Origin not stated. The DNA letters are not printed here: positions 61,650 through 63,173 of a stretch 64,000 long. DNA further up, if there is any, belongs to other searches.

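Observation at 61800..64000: AAA_5 (MoxR/McrB-like) ATPase followed by an HExxH protein with acidic repeat tail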

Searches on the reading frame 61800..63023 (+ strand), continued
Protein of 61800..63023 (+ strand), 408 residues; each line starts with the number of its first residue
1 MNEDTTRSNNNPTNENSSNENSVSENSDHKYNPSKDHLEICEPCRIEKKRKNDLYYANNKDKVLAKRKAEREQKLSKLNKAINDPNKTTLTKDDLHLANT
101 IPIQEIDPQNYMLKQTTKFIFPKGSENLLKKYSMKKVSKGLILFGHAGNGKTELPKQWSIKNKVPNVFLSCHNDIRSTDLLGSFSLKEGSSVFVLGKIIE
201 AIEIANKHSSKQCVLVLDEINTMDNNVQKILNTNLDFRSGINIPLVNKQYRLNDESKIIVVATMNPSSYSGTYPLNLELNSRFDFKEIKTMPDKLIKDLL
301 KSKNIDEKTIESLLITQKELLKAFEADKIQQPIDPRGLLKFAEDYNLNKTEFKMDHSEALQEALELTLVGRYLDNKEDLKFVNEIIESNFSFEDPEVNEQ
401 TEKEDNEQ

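Call 64: fold_search(model_id=the predicted structure, library=pdb)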
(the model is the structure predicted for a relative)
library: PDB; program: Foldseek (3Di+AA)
matches with E <= 10: 1200; with E <= 0.001: 128
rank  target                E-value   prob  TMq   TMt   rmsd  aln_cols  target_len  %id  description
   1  8fzu_A                1.5e-08  1.00  0.49  0.52   7.6       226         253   14  The von Willebrand factor A domain of human capillary morphogenesis gene II, flexibly fused to the 1TEL crystallizatio (released 2023-07-19)
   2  9ykb_A                3.3e-08  1.00  0.48  0.51   7.5       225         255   14  The von Willebrand factor A domain of human capillary morphogenesis gene II, fused to the 1TEL crystallization chapero (released 2025-10-22)
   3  7w6b                  4.5e-08  1.00  0.48  0.19   6.1       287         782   17  Crystal Structure of PitA from pilus islet-2 of Streptococcus oralis (released 2022-06-01)
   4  6fpy_B                6.1e-08  1.00  0.47  0.24   4.3       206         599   16  Inter-alpha-inhibitor heavy chain 1, wild type (released 2019-02-27)
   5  9ykb_B                7.4e-08  1.00  0.48  0.51   7.8       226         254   14  The von Willebrand factor A domain of human capillary morphogenesis gene II, fused to the 1TEL crystallization chapero (released 2025-10-22)
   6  6fpy_A                7.8e-08  1.00  0.49  0.24   4.2       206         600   18  Inter-alpha-inhibitor heavy chain 1, wild type (released 2019-02-27)
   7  9qh8_G                1.1e-07  1.00  0.54  0.57  11.9       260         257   14  reduced NorQ-NorD VWA domain complex from Paracoccus denitrificans (released 2026-03-25)
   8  3n2n_A                1.4e-07  1.00  0.47  0.66   3.9       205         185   14  The Crystal Structure of Tumor Endothelial Marker 8 (TEM8) extracellular domain (released 2011-01-05)
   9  8ft6                  1.5e-07  1.00  0.48  0.50   3.9       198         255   15  The von Willebrand factor A domain of human capillary morphogenesis gene II, flexibly fused to the 1TEL crystallization  (released 2023-03-22)
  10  6fpz_A                1.6e-07  1.00  0.49  0.24   4.1       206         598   17  Inter-alpha-inhibitor heavy chain 1, D298A (released 2019-02-27)
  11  8ft8                  1.6e-07  1.00  0.46  0.49   7.8       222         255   14  The von Willebrand factor A domain of human capillary morphogenesis gene II, flexibly fused to the 1TEL crystallization  (released 2023-03-01)
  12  9eoc_B                1.6e-07  1.00  0.44  0.27   5.1       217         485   13  Structure of the Integrator arm module containing INTS10/13/14 subunits (released 2024-06-12)
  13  8fz4_A                1.8e-07  1.00  0.46  0.68   3.8       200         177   15  The von Willebrand factor A domain of Anthrax toxin receptor 2 (released 2023-03-01)
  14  9c4f_I                1.8e-07  1.00  0.47  0.64   4.3       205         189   18  Infectious B19V capsid (released 2024-10-16)
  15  1sht                  2.0e-07  1.00  0.42  0.60   4.8       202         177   17  Crystal Structure of the von Willebrand factor A domain of human capillary morphogenesis protein 2: an anthrax toxin rec (released 2004-04-13)
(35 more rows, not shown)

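Call 71: search_dna_similar(collection=phages, mode=protein, query=window:61800-63023:+, max_rows=40, max_evalue=0.001)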
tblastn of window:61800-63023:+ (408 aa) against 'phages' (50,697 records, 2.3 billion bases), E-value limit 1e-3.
Records with a match: 61; places in all: 61; records where one place covers at least 80% of the query: 0.
Best place of each record, by identity: <60% 61.
By first word of the organism name: Synechococcus 17; Cyanophage 17; Gordonia 13; Prochlorococcus 4; Bacteriophage 4; Brevibacterium 2; Marine 1; phage 1; Staphylococcus 1; Pelagibacter 1.
By host as written in the record: Synechococcus 11; Gordonia rubripertincta NRRL B-16540 9; - 8; Synechococcus sp. WH8102 4; Prochlorococcus sp. NATL2A 4; Prochlorococcus NATL2A 3; Synechococcus sp. WH 7803 2; Synechococcus sp. WH8018 2; and 13 more.
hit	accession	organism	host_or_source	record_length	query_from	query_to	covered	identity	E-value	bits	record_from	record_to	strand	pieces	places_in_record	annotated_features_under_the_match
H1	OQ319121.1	Synechococcus phage S-BM3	Synechococcus sp. WH 7803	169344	86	364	68%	25.6%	1e-3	47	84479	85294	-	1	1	porphyrin biosynthetic protein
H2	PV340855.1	Synechococcus phage Sf-FR1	Synechococcus sp. WH8102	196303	56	338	69%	24.5%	2e-4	49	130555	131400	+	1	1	MoxR family ATPase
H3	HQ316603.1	Cyanophage S-SSM6b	Synechococcus sp. WH8109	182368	59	347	71%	23.7%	1e-6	57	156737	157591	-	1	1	cobalamin synthase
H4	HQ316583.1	Synechococcus phage S-SSM4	Synechococcus sp. WH8018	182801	59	347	71%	23.7%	1e-6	57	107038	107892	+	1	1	cobalamin biosynthesis protein CobS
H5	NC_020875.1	Synechococcus phage S-SSM4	Synechococcus sp. WH8018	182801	59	347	71%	23.7%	1e-6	57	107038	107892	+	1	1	porphyrin biosynthesis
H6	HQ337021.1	Prochlorococcus phage P-SSM3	Prochlorococcus marinus NATL2A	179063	70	347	68%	24.2%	1e-4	50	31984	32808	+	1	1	CobS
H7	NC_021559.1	Prochlorococcus phage P-SSM3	Prochlorococcus marinus NATL2A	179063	70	347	68%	24.2%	1e-4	50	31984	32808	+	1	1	porphyrin biosynthesis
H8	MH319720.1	Marine virus AG-345-D19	single cell amplified by WGA-X; seawater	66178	106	347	59%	26.1%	4e-4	49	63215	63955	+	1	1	record has no annotation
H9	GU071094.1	Synechococcus phage S-SM1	Synechococcus sp. WH6501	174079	86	347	64%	23.7%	6e-4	48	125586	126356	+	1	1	cobS: putative cobalt chelatase subunit CobS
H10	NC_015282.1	Synechococcus phage S-SM1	Synechococcus sp. WH6501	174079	86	347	64%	23.7%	6e-4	48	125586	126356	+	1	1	cobS: porphyrin biosynthesis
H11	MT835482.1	Bacteriophage sp.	human fecal samples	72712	142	388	61%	25.0%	5e-4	49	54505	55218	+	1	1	record has no annotation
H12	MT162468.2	Synechococcus phage S-H25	Synechococcus sp. WH 8102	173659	77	347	66%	22.7%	8e-5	51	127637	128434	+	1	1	cobalamin biosynthesis protein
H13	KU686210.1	Synechococcus phage S-WAM1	Synechococcus sp.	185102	102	347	60%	24.8%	2e-4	50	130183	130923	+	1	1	CobS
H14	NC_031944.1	Synechococcus phage S-WAM1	Synechococcus sp.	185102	102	347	60%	24.8%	2e-4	50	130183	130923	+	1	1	porphyrin biosynthesis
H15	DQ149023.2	Synechococcus phage syn9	-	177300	86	347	64%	23.2%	9e-5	51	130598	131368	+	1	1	putative porphyrin biosynthetic protein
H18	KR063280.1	Gordonia phage GMA6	Gordonia malaquae CON67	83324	141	375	58%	25.6%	2e-6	56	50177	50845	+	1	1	ATPase family protein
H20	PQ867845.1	phage T5S1-k141_653015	Crassostrea hongkongensis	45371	101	343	60%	24.7%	4e-8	62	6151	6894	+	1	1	cobaltochelatase subunit CobS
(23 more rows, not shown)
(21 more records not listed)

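Call 73: get_annotated_region(hit=H18, flank=4000)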
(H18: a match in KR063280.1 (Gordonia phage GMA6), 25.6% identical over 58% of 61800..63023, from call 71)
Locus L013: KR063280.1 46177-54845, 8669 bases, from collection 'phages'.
description: Gordonia phage GMA6, complete genome.
organism: Gordonia phage GMA6 (NCBI taxid 1647285)
taxonomy: Viruses; Duplodnaviria; Heunggongvirae; Uroviricota; Caudoviricetes; Bendigovirus; Bendigovirus GMA6
host: Gordonia malaquae CON67; source: activated sludge wastewater; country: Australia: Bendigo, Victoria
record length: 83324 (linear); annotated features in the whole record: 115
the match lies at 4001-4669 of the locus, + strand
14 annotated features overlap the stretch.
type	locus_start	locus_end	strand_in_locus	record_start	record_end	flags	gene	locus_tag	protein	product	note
CDS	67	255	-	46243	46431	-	-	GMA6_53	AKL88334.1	hypothetical protein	Orf53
CDS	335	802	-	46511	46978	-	-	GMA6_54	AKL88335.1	hypothetical protein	Orf54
CDS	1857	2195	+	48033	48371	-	-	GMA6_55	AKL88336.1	hypothetical protein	Orf55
CDS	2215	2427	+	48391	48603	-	-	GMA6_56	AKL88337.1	hypothetical protein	Orf56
CDS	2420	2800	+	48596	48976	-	-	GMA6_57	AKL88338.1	hypothetical protein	Orf57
CDS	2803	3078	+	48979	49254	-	-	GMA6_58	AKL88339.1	hypothetical protein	Orf58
CDS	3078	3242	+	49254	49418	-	-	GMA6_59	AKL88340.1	hypothetical protein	Orf59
CDS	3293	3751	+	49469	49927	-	-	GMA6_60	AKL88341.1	hypothetical protein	Orf60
CDS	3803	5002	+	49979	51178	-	-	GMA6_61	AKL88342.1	ATPase family protein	Orf61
CDS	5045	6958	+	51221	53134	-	-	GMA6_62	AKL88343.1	putative von Willebrand factor protein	Orf62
CDS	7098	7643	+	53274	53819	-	-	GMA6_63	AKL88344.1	hypothetical protein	Orf63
CDS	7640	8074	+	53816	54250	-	-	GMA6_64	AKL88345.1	hypothetical protein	Orf64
CDS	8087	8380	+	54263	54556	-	-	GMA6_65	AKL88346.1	hypothetical protein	Orf65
CDS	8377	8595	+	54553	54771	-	-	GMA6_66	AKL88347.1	hypothetical protein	Orf66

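Call 74: get_annotated_region(hit=H20, flank=4000)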
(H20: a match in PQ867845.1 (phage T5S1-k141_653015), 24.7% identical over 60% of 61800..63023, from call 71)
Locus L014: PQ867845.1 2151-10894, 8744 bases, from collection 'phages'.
description: Phage T5S1-k141_653015, complete genome.
organism: phage T5S1-k141_653015 (NCBI taxid 3405098)
taxonomy: Viruses; Duplodnaviria; Heunggongvirae; Uroviricota; Caudoviricetes; Zobellviridae; Cobavirinae
host: -; source: Crassostrea hongkongensis; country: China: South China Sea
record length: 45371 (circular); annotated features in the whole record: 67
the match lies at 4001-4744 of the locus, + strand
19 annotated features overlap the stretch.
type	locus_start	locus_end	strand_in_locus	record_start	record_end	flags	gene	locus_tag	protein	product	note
CDS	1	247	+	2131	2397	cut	-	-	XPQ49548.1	hypothetical protein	ORF5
CDS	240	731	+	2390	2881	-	-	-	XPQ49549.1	hypothetical protein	ORF6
CDS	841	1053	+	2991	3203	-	-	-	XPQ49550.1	hypothetical protein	ORF7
CDS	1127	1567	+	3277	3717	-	-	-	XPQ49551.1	hypothetical protein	ORF8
CDS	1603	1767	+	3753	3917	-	-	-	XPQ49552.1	hypothetical protein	ORF9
CDS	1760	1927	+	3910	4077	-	-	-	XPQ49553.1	hypothetical protein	ORF10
CDS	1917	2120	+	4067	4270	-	-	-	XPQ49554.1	hypothetical protein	ORF11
CDS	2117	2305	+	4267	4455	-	-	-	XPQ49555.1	hypothetical protein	ORF12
CDS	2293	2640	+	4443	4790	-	-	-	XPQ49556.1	hypothetical protein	ORF13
CDS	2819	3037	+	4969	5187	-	-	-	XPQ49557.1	hypothetical protein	ORF14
CDS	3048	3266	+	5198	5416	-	-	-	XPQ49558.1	hypothetical protein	ORF15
CDS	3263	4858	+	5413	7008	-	-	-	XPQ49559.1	cobaltochelatase subunit CobS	ORF16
CDS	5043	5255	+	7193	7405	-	-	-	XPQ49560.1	hypothetical protein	ORF17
CDS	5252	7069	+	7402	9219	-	-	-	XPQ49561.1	cobaltochelatase CobT subunit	ORF18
CDS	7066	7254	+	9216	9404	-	-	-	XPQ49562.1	hypothetical protein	ORF19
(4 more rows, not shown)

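Call 80: search_dna_similar(collection=phages, mode=protein, query=L008:11243-13495:+, max_rows=40, max_evalue=0.01)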
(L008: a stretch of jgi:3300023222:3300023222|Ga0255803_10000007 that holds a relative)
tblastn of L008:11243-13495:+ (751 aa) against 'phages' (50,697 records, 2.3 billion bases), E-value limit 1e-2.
No match.

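Call 84: search_solved_structures(query=L014:5252-7066:+, max_evalue=0.01, show_alignments=2)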
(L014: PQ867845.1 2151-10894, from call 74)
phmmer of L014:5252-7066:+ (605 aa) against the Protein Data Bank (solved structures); distinct sequences matched with E-value up to 0.01: 2.
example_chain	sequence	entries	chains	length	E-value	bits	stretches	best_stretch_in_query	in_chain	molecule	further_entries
9uka_G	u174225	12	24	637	4.3e-29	104.7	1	16-598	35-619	Cobaltochelatase subunit CobT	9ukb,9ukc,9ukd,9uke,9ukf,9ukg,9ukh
21vt_A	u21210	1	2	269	4.5e-16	61.7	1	398-598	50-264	Cobaltochelatase subunit CobT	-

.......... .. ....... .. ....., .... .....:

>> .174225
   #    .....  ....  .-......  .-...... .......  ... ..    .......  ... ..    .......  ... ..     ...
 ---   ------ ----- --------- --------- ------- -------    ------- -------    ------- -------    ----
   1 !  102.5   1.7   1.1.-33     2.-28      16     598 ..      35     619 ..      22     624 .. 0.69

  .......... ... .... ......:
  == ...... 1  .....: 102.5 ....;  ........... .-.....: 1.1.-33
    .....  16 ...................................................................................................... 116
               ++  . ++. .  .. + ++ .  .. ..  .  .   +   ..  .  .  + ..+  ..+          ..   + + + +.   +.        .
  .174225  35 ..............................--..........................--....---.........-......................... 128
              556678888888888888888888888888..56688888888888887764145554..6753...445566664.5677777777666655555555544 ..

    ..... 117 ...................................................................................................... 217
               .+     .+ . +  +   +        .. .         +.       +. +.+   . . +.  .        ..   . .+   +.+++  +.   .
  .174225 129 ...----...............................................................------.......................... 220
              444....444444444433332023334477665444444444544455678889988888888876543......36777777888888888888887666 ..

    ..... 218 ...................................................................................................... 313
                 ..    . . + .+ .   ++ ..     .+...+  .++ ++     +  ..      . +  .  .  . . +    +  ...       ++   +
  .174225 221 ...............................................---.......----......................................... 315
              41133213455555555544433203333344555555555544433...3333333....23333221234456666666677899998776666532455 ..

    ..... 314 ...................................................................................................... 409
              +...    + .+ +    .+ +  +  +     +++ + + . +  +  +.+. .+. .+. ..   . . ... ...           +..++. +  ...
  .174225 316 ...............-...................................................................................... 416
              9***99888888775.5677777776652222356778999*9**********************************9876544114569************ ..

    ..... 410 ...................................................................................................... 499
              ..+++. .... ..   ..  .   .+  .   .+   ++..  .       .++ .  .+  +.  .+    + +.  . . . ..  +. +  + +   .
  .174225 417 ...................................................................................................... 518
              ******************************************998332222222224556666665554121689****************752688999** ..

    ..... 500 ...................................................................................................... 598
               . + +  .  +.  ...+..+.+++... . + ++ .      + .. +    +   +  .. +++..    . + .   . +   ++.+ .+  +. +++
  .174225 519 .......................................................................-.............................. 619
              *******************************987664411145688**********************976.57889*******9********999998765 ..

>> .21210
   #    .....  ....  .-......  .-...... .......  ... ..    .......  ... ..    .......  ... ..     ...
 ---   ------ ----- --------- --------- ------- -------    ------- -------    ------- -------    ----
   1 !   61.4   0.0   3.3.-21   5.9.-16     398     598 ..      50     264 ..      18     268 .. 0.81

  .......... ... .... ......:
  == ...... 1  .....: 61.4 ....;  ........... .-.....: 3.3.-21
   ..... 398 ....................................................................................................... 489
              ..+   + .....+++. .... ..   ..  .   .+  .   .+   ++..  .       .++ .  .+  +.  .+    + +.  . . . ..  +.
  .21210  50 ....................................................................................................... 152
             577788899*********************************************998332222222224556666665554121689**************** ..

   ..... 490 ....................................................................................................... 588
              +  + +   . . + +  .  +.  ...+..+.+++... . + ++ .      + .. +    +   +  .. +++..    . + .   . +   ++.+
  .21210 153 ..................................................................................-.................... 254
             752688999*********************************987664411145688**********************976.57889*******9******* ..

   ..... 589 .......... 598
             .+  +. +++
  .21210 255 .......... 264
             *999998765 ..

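Call 108: search_protein_families(library=padloc, proteins=[window:61800-63023:+, L008:11243-13495:+], max_evalue=0.001)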
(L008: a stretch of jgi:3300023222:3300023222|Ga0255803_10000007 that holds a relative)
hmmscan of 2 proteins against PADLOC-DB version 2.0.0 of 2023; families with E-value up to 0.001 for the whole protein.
window:61800-63023:+ (408 aa): 1 family
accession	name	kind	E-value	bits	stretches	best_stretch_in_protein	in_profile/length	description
PDLC04232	IetA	-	2.9e-06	24.9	1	47-223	32-186/330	-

L008:11243-13495:+ (751 aa): 0 families

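Call 110: search_solved_structures(query=A9, max_evalue=0.001)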
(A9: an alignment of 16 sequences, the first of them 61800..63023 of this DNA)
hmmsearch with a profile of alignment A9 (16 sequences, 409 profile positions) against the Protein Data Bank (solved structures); distinct sequences matched with E-value up to 0.001: 6.
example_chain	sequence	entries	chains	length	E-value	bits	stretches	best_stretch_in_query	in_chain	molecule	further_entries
9qh4_A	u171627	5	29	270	1.4e-07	34.2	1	122-205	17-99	Protein NorQ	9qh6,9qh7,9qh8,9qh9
5c3c_A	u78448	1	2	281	3e-06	29.8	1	143-206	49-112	CbbQ/NirQ/NorQ domain protein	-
9qhd_A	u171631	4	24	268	3.2e-06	29.7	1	144-205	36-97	Nitric oxide reductase NorQ protein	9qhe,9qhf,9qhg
9ujv_A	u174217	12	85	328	3.6e-05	26.2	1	140-347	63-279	Cobaltochelatase subunit CobS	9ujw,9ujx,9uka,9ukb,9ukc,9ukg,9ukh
9udk_A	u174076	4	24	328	7.8e-05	25.1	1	140-234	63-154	Cobaltochelatase subunit CobS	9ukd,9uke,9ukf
6l1q_C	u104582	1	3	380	9.7e-05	24.8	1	112-199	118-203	CbbQ protein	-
